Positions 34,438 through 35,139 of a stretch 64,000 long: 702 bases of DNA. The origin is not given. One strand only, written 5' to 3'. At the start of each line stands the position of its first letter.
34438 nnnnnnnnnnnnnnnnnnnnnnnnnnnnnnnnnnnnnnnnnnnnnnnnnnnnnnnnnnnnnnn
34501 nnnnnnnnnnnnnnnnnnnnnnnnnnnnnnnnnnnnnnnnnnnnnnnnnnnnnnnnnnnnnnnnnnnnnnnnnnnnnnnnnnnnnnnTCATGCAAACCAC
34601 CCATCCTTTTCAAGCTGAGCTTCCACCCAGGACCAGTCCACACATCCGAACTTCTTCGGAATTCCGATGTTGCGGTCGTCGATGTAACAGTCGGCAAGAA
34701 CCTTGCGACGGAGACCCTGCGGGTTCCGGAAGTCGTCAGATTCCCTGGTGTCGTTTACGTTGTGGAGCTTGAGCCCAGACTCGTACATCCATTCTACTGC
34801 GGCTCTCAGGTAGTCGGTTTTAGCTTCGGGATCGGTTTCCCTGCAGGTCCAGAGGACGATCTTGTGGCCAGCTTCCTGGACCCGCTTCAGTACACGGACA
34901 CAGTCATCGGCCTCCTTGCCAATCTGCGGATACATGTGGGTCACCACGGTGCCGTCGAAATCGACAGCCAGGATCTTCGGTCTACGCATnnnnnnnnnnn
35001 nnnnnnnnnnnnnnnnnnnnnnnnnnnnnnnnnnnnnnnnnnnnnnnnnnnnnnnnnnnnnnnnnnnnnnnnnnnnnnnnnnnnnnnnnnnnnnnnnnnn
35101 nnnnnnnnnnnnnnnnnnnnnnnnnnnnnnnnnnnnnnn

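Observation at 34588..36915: Nucleotide-pool remodelling cluster: dCTP deaminase plus HAD 5'-nucleotidase-like phosphatase plus a putative NTP pyrophosphohydrolase-like protein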

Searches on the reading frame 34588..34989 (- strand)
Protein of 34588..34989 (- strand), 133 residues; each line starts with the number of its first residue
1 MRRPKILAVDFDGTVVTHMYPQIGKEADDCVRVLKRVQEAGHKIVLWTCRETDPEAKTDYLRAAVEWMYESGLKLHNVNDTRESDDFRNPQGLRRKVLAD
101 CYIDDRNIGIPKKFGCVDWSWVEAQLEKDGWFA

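Call 39: search_dna_similar(query=window:34588-34989:-, collection=phages, mode=protein, max_rows=40, max_evalue=0.001, rows=spread)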
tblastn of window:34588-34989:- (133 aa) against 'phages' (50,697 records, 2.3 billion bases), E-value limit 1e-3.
Records with a match: 314; places in all: 315; records where one place covers at least 80% of the query: 240.
Best place of each record, by identity: <60% 314.
By first word of the organism name: Bacillus 54; Listeria 53; Klebsiella 41; Enterococcus 29; Salmonella 26; Bacteroides 25; Prevotella 15; Bacteriophage 10; Porphyromonas 10; uncultured 8; and 16 more.
By host as written in the record: Listeria monocytogenes 43; - 33; Bacteroides intestinalis DSM 108646 23; Klebsiella pneumoniae 20; Prevotella sp. 15; Bacillus anthracis Sterne 10; Bacillus cereus 8; Bacillus anthracis 7; and 88 more.
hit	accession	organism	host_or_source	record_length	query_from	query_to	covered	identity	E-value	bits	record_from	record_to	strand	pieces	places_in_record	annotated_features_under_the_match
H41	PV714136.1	Aeromonas phage TSW001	Aeromonas salmonicida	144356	1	132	99%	38.7%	7e-17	81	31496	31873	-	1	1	hypothetical protein (x3)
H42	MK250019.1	Prevotella phage Lak-A2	Prevotella sp.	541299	3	115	85%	40.9%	2e-13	71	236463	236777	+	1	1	record has no annotation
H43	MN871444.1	Serratia phage KpGz_1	Klebsiella pneumoniae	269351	2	130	97%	35.3%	2e-12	69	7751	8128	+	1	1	record has no annotation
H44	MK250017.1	Prevotella phage Lak-A1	Prevotella sp.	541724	3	115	85%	40.0%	9e-14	72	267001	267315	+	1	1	record has no annotation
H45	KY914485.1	Aeromonas phage phiA8-29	Aeromonas sp.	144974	6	119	86%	39.5%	8e-14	72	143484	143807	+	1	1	hypothetical protein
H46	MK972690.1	Salmonella phage SE14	Salmonella sp.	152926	6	128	92%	35.9%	1e-12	69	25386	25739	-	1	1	hypothetical protein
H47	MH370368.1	Salmonella phage S115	Salmonella enterica serotype ...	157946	6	128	92%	35.9%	1e-12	69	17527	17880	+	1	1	hypothetical protein (x2)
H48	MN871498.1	Salmonella phage Se-J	Salmonella enterica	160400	6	128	92%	35.9%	1e-12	69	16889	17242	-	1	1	record has no annotation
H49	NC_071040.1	Bacillus phage PBC2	Bacillus cereus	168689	3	126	93%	35.4%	1e-11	66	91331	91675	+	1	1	phosphoheptose isomerase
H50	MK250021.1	Prevotella phage Lak-B2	Prevotella sp.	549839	3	119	88%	37.1%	1e-12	69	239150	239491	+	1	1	record has no annotation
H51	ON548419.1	Bacillus phage vB_BanS-Thrax3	Bacillus anthracis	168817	3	126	93%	34.6%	1e-11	66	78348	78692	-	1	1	hypothetical protein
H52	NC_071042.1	Bacillus phage vB_BanS_Sophrita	Bacillus anthracis Sterne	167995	3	126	93%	33.9%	9e-10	61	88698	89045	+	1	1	phosphoheptose isomerase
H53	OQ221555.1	Bacteroides phage PhiCrAssBcn20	Bacteroides intestinalis DSM 108646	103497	6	130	94%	33.1%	1e-12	69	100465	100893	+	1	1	polynucleotide kinase/phosphatase | polynucleotide kinase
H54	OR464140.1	Salmonella phage CRW-SP2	Salmonella enterica subsp. enterica ...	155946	6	130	94%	33.1%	2e-10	62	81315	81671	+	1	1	hypothetical protein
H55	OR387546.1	Klebsiella phage P01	Klebsiella pneumoniae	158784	6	130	94%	32.8%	2e-11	65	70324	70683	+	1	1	hypothetical protein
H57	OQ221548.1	Bacteroides phage PhiCrAssBcn13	Bacteroides intestinalis DSM 108646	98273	6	127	92%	33.1%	5e-12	67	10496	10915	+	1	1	polynucleotide kinase/phosphatase | DUF1599 domain-containing protein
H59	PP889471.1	Klebsiella phage phi1_146021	Klebsiella pneumoniae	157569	6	130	94%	32.1%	1e-11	66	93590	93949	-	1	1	phosphoheptose isomerase | phosphoesterase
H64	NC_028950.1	Ralstonia phage RSL2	-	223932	6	119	86%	34.5%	7e-13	69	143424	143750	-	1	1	phosphoheptose isomerase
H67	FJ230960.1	Bacillus phage SPO1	Bacillus subtilis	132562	6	122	88%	31.1%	6e-5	47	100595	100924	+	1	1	30.2: gp30.2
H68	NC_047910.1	Faecalibacterium phage FP_Epona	Faecalibacterium prausnitzii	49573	4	108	79%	34.6%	3e-6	50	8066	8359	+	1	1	polynucleotide kinase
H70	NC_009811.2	Listeria phage A511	Listeria monocytogenes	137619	3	119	88%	30.8%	2e-5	48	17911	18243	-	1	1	phosphoheptose isomerase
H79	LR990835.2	Enterococcus phage Porthos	-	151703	1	106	80%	30.2%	1e-7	55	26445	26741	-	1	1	Phosphoheptose isomerase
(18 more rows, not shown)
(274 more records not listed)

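Call 54: search_protein_families(library=ncbifam, proteins=[window:34588-34989:-], max_evalue=0.01)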
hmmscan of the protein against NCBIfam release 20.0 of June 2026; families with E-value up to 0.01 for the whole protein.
window:34588-34989:- (133 aa): 4 families
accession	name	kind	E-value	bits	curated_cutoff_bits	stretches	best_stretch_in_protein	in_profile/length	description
NF046079.1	HAD_phos_BT0820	equivalog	3.3e-28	98.7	165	1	6-122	2-106/137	BT0820 family HAD-type phosphatase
TIGR00099.1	Cof-subfamily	subfamily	0.0015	18.1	137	1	6-53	1-43/256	Cof-type HAD-IIB family hydrolase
TIGR01681.1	HAD-SF-IIIC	subfamily_domain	0.0021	18.9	35.75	1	5-62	1-68/132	HAD-IIIC family phosphatase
TIGR01662.1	HAD-SF-IIIA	subfamily_domain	0.0071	16.4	44.6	1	5-90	1-94/141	HAD-IIIA family hydrolase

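Call 57: get_annotated_region(hit=H57, flank=4000)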
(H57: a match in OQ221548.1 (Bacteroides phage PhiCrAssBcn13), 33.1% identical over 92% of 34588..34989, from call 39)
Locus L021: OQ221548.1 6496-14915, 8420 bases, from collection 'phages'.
description: Bacteroides phage PhiCrAssBcn13, complete genome.
organism: Bacteroides phage PhiCrAssBcn13 (NCBI taxid 3023095)
taxonomy: Viruses; Duplodnaviria; Heunggongvirae; Uroviricota; Caudoviricetes; Crassvirales; Steigviridae; Asinivirinae; Kehishuvirus
host: Bacteroides intestinalis DSM 108646; source: wastewater; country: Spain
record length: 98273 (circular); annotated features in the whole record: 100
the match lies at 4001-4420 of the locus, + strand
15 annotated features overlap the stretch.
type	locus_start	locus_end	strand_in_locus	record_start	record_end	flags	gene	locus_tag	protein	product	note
CDS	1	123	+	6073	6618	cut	-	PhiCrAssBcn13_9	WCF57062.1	NUMOD4 motif HNH endonuclease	-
CDS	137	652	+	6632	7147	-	-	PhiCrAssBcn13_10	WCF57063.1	aspartyl protease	-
CDS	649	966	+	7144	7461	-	-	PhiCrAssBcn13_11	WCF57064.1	hypothetical protein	-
CDS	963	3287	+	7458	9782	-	-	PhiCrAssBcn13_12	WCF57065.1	hypothetical protein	-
CDS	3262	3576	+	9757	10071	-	-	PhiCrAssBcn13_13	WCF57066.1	hypothetical protein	-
CDS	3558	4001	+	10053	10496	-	-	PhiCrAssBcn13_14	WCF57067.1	DUF1599 domain-containing protein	-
CDS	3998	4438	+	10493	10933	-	-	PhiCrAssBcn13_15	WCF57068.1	polynucleotide kinase/phosphatase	-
CDS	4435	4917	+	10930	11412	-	-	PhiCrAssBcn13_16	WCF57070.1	orotate/hypoxanthine phosphoribosyltransferase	-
CDS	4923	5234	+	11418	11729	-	-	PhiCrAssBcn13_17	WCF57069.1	hypothetical protein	-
CDS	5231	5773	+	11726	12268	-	-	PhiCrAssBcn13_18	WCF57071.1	His-Xaa-Ser system radical SAM maturase HxsC-like protein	-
CDS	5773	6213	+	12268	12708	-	-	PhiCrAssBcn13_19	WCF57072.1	HicA toxin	-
CDS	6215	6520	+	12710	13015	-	-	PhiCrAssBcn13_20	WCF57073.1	hypothetical protein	-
CDS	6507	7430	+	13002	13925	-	-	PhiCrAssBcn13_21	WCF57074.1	thymidylate synthase, flavin-dependent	-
CDS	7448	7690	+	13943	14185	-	-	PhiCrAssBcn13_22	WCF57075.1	nuclear pore complex-type fold containing protein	-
CDS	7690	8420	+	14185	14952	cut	-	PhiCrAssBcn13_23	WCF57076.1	Von Willebrand factor type A-like domain containing protein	-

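Call 58: get_annotated_region(hit=H67, flank=5000)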
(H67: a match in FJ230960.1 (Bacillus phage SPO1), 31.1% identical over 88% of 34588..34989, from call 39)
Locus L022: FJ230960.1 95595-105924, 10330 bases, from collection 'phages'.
description: Bacillus phage SPO1, complete genome.
organism: Bacillus phage SPO1 (NCBI taxid 2884427)
taxonomy: Viruses; Duplodnaviria; Heunggongvirae; Uroviricota; Caudoviricetes; Herelleviridae; Spounavirinae; Okubovirus; Okubovirus SPO1
host: Bacillus subtilis; source: soil; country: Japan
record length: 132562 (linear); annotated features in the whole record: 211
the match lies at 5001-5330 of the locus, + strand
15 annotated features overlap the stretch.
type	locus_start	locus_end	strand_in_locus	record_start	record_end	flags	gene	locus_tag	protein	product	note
CDS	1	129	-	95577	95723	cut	27.6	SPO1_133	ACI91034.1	gp27.6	-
CDS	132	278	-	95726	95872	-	27.7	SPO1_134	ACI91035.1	gp27.7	-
CDS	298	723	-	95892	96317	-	27.8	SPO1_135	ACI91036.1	gp27.8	-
CDS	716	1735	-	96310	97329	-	27.9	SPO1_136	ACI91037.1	gp27.9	-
CDS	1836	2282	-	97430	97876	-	29.1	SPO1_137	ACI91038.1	gp29.1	-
CDS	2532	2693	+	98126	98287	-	29.12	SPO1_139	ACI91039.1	gp29.12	-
CDS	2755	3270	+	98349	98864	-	29.2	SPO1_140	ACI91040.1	gp29.2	putative head decoration protein; virion protein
CDS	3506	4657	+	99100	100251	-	29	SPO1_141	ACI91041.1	gp29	dUMP hydroxymethylase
CDS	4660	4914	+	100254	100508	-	29.3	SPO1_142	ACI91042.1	gp29.3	-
CDS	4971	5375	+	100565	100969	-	30.2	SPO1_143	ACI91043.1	gp30.2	-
CDS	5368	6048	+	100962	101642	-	30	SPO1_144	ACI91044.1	gp30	DNA replication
CDS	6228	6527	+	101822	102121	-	tf1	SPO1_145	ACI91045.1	TF1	transcription factor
CDS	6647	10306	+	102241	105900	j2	31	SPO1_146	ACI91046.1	gp31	contains intron; DNA polymerase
CDS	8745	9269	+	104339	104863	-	31.2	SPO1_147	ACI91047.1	gp31.2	putative homing endonuclease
CDS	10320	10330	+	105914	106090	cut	32.1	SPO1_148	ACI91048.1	gp32.1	-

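Call 59: get_annotated_region(hit=H59, flank=4000)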
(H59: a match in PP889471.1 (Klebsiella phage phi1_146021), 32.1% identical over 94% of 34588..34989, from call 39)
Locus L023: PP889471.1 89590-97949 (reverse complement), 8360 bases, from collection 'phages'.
description: Klebsiella phage phi1_146021, complete genome.
organism: Klebsiella phage phi1_146021 (NCBI taxid 3232201)
taxonomy: Viruses
host: Klebsiella pneumoniae; source: sewage; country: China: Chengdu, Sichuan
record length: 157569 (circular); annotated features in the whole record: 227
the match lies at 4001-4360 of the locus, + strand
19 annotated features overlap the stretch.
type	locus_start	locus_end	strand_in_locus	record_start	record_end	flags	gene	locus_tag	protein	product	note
CDS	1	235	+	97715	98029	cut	-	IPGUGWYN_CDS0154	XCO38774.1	hypothetical protein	-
CDS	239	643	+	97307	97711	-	-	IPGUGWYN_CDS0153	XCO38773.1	hypothetical protein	-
CDS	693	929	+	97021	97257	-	-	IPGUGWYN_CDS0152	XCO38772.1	hypothetical protein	-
CDS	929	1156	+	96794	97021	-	-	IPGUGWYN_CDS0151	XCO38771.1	hypothetical protein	-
CDS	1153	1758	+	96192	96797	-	-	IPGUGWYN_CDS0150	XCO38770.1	phosphatase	-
CDS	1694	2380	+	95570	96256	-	-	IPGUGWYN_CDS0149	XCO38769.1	exonuclease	DNA, RNA and nucleotide metabolism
CDS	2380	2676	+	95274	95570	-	-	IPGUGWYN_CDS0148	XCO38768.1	hypothetical protein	-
CDS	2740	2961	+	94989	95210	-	-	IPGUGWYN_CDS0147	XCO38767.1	hypothetical protein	-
CDS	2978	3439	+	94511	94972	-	-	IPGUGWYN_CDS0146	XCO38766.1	hypothetical protein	-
CDS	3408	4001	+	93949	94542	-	-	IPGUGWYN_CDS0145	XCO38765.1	phosphoesterase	-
CDS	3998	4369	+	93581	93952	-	-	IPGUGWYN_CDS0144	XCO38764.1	phosphoheptose isomerase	moron, auxiliary metabolic gene and host takeover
CDS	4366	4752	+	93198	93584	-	-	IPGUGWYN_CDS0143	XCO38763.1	hypothetical protein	-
CDS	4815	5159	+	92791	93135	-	-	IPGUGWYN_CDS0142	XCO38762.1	hypothetical protein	-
CDS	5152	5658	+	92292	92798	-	-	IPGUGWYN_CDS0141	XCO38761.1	dCMP deaminase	DNA, RNA and nucleotide metabolism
CDS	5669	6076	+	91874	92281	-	-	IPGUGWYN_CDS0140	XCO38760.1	membrane-flanked domain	moron, auxiliary metabolic gene and host takeover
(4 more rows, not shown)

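Call 60: get_annotated_region(hit=H70, flank=4000)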
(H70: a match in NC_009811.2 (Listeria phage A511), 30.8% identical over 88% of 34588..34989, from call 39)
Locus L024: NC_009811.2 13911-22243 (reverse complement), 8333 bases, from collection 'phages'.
description: Listeria phage A511, complete genome.
organism: Listeria phage A511 (NCBI taxid 2908169)
taxonomy: Viruses; Duplodnaviria; Heunggongvirae; Uroviricota; Caudoviricetes; Herelleviridae; Jasinkavirinae; Pecentumvirus; Pecentumvirus A511
host: Listeria monocytogenes; source: -; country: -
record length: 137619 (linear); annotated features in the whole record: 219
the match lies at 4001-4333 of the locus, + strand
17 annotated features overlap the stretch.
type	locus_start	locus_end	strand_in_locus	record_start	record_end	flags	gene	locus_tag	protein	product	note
CDS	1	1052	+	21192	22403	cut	-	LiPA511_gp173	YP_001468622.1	tRNA splicing ligase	-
CDS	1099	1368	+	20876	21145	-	-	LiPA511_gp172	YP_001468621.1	gp51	-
CDS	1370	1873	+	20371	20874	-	-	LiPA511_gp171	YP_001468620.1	gp50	-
CDS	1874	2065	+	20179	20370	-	-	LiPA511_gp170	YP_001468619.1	gp49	-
CDS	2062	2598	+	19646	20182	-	-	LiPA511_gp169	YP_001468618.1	tRNA amidotransferase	-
CDS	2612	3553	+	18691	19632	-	-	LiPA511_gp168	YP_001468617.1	RNA ligase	-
CDS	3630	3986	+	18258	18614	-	-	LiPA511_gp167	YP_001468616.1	gp46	-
CDS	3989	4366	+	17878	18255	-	-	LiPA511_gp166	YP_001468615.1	phosphoheptose isomerase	-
CDS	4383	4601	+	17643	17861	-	-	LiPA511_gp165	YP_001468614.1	gp44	-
CDS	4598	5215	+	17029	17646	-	-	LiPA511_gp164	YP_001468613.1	phosphoesterase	putative phosphoesterase or phosphohydrolase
CDS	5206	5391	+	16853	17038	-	-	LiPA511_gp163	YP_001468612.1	gp42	-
CDS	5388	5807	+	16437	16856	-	-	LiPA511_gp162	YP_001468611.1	gp41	-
CDS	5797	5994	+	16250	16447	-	-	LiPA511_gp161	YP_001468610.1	tail fiber protein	-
CDS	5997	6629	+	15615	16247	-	-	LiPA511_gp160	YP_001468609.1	gp39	-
CDS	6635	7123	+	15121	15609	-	-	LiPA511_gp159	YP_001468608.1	gp38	-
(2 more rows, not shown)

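Call 61: get_annotated_region(hit=H49, flank=4000)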
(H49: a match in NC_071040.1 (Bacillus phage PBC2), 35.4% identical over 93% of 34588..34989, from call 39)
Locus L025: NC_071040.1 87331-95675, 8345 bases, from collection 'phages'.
description: Bacillus phage PBC2, complete genome.
organism: Bacillus phage PBC2 (NCBI taxid 1675029)
taxonomy: Viruses; Duplodnaviria; Heunggongvirae; Uroviricota; Caudoviricetes; Andregratiavirinae; Haetaevirus; Haetaevirus PBC2
host: Bacillus cereus; source: -; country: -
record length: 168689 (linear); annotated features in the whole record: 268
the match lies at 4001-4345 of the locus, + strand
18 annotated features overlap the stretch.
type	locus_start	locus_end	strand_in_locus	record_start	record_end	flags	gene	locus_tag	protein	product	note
CDS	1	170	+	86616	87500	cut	-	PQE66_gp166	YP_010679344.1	ribose-phosphate pyrophosphokinase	-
CDS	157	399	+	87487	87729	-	-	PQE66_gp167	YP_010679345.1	hypothetical protein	-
CDS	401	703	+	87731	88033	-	-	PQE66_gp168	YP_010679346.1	hypothetical protein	-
CDS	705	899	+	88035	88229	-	-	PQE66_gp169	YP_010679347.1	hypothetical protein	-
CDS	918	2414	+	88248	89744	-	-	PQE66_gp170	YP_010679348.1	nicotinamide phosphoribosyl transferase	-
CDS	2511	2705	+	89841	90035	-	-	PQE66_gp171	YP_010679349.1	hypothetical protein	-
CDS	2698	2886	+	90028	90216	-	-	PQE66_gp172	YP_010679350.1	hypothetical protein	-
CDS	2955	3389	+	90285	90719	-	-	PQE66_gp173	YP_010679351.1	hypothetical protein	-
CDS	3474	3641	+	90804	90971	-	-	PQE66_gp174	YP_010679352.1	hypothetical protein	-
CDS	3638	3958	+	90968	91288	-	-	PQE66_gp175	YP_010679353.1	hypothetical protein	-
CDS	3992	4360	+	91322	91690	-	-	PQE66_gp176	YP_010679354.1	phosphoheptose isomerase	-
CDS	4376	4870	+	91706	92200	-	-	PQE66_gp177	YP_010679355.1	hypothetical protein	-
CDS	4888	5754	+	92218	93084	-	-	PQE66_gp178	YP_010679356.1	thymidylate synthase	-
CDS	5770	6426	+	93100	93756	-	-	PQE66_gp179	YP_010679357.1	HNH endonuclease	-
CDS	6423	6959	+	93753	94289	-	-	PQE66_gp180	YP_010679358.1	dihydrofolate reductase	-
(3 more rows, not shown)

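Call 62: get_annotated_region(hit=H64, flank=4000)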
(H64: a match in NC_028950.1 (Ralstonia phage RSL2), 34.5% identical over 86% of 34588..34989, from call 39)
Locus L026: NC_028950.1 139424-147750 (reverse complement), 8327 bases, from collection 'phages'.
description: Ralstonia phage RSL2 DNA, complete sequence.
organism: Ralstonia phage RSL2 (NCBI taxid 1585840)
taxonomy: Viruses; Duplodnaviria; Heunggongvirae; Uroviricota; Caudoviricetes; Chiangmaivirus; Chiangmaivirus RSL2
host: -; source: -; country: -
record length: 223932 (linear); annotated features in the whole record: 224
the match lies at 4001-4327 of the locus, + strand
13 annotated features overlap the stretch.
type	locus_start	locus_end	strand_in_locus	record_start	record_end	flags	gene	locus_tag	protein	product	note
CDS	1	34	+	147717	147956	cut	-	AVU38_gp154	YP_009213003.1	hypothetical protein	ORF154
CDS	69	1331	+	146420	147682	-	-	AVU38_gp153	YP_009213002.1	hypothetical protein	ORF153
CDS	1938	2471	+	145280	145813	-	-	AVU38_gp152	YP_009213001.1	hypothetical protein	ORF152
CDS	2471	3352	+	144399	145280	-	-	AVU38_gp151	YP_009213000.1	hypothetical protein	ORF151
CDS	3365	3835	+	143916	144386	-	-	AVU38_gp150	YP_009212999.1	hypothetical protein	ORF150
CDS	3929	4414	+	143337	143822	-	-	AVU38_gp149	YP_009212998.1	phosphoheptose isomerase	ORF149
CDS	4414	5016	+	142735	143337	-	-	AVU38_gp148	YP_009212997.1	hypothetical protein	ORF148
CDS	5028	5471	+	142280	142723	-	-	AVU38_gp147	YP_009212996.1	hypothetical protein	ORF147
CDS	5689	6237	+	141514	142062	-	-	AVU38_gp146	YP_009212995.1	hypothetical protein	ORF146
CDS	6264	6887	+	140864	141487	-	-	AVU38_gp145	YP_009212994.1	hypothetical protein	ORF145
CDS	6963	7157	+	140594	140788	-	-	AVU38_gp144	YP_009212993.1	hypothetical protein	ORF144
CDS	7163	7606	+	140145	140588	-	-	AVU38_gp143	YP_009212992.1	hypothetical protein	ORF143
CDS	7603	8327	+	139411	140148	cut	-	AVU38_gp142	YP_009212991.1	hypothetical protein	ORF142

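Call 63: get_annotated_region(hit=H79, flank=3500)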
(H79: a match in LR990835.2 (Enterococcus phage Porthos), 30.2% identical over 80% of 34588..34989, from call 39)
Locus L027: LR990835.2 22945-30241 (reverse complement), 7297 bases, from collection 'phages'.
description: Enterococcus phage Porthos genome assembly, complete genome: monopartite.
organism: Enterococcus phage Porthos (NCBI taxid 2795670)
taxonomy: Viruses; Duplodnaviria; Heunggongvirae; Uroviricota; Caudoviricetes; Herelleviridae; Brockvirinae; Schiekvirus
host: -; source: -; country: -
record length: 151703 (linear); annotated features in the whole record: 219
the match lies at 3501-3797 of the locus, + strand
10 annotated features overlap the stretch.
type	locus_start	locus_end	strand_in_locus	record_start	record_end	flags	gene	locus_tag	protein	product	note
CDS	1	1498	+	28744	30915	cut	-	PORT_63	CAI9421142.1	Component of class III ribonucleotide reductase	-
CDS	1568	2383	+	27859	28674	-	-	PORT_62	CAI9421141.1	Deoxyadenosine kinase DnK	-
CDS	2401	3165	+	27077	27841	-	-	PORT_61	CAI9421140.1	Nicotinamide mononucleotide transporter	-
CDS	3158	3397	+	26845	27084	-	-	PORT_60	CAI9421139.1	Thioredoxin-like protein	-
CDS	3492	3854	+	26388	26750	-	-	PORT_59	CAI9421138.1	Phosphoheptose isomerase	-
CDS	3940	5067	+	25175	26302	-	-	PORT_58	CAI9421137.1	Transcriptional regulator/nicotinamide-nucleotide adenylyltransferase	-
CDS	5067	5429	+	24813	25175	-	-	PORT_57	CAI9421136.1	Hypothetical protein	-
CDS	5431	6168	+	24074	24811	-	-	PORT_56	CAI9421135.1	Nicotinamide mononucleotide transporter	-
CDS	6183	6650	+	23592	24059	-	-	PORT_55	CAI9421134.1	Nudix hydrolase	-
CDS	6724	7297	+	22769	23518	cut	-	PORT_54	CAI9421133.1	Hypothetical protein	-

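Call 64: get_annotated_region(hit=H45, flank=3500)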
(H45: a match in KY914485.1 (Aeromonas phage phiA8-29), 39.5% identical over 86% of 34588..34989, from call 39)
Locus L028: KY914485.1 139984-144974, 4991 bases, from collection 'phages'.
description: Aeromonas phage phiA8-29, complete genome.
organism: Aeromonas phage phiA8-29 (NCBI taxid 1978922)
taxonomy: Viruses; Duplodnaviria; Heunggongvirae; Uroviricota; Caudoviricetes; Ackermannviridae; Tedavirus; Tedavirus A829
host: Aeromonas sp.; source: fish; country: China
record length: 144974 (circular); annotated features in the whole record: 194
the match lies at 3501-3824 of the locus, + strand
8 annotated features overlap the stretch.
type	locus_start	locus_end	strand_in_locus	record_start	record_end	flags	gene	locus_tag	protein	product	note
CDS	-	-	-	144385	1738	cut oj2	-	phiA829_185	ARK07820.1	putative tail fiber protein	orf_185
CDS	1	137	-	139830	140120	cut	-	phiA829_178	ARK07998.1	hypothetical protein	orf_178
CDS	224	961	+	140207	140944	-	-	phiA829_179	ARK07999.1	hypothetical protein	orf_179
CDS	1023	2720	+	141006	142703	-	-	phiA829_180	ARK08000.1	putative ATP-dependent helicase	orf_180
CDS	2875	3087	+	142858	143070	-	-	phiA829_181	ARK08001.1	hypothetical protein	orf_181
CDS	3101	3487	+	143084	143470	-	-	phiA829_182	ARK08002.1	hypothetical protein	orf_182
CDS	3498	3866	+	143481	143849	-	-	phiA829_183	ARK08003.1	hypothetical protein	orf_183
CDS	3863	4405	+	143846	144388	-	-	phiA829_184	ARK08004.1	hypothetical protein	orf_184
